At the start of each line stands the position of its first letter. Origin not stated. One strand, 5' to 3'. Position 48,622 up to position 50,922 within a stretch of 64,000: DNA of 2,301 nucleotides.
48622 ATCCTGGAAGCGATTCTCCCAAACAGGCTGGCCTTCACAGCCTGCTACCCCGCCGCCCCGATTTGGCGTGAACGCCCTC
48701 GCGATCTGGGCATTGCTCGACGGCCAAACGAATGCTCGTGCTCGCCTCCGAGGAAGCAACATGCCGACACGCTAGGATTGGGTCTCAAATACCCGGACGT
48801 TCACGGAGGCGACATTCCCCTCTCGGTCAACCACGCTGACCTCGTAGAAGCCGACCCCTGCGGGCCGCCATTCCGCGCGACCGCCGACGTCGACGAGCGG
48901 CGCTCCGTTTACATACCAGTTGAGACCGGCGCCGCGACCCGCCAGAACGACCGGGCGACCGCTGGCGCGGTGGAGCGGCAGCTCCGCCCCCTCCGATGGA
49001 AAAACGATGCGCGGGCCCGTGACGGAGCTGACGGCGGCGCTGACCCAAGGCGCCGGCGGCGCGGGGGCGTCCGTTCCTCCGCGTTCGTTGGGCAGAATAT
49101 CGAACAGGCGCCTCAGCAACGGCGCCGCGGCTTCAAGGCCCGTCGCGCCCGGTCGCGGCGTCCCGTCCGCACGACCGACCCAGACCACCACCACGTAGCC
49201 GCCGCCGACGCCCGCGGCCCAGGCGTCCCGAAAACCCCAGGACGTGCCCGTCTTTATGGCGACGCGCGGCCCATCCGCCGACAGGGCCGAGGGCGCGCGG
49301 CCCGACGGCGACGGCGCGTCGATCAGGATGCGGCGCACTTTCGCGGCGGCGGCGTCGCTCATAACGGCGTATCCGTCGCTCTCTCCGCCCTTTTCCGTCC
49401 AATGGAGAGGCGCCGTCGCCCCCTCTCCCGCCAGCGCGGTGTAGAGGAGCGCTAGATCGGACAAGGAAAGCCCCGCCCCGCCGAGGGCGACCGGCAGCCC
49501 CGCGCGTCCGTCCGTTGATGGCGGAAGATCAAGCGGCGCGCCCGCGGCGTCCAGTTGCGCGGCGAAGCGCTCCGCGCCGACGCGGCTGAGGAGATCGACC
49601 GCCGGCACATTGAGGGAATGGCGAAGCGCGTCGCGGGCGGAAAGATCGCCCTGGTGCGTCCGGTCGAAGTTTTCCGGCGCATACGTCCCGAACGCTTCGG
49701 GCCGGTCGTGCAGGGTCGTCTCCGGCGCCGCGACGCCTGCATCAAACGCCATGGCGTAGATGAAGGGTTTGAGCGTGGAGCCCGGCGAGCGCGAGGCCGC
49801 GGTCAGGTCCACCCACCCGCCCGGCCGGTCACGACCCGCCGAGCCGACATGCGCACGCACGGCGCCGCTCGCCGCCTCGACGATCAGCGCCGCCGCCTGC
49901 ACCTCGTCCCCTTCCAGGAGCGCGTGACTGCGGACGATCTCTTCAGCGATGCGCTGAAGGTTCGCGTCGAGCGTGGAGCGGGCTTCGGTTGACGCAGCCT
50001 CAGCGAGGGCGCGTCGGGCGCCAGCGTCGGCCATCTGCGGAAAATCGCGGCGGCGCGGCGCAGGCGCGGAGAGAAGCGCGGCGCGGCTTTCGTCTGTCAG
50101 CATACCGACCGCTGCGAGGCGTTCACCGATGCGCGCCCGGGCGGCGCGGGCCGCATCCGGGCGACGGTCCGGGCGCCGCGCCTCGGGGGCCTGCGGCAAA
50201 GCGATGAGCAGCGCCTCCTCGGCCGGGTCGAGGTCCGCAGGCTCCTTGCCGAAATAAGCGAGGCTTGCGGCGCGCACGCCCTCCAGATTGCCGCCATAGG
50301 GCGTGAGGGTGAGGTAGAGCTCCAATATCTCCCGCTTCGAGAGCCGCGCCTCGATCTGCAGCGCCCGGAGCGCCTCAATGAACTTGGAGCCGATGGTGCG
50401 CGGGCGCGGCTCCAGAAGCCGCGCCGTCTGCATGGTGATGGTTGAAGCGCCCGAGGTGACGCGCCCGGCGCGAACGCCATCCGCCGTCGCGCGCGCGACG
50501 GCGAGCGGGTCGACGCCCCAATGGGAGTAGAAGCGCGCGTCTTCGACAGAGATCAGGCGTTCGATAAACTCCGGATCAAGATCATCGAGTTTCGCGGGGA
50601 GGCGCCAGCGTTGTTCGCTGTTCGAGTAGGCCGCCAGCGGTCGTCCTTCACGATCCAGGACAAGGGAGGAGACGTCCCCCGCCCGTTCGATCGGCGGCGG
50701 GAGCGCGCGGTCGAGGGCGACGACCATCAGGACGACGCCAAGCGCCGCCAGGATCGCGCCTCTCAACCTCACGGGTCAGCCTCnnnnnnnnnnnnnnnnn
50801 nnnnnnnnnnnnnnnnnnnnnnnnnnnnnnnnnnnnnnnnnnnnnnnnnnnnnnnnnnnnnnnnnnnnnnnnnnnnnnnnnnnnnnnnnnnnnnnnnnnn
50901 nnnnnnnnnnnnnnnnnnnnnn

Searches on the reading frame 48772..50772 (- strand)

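Call 83: search_protein_families(library=pfam, proteins=[window:48772-50772:-], max_evalue=0.001)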
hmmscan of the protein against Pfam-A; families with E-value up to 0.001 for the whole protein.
window:48772-50772:- (666 aa): 3 families
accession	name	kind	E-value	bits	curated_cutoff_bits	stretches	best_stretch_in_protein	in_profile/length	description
PF00912.28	Transgly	-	8.1e-50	169.1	27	1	44-218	3-176/178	Transglycosylase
PF00905.27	Transpeptidase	-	3.5e-20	72.8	22.1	1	294-514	2-245/299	Penicillin binding protein transpeptidase domain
PF06832.18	BiPBP_C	-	1.1e-14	54.5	26.8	1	584-659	9-90/90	Penicillin-Binding Protein C-terminus Family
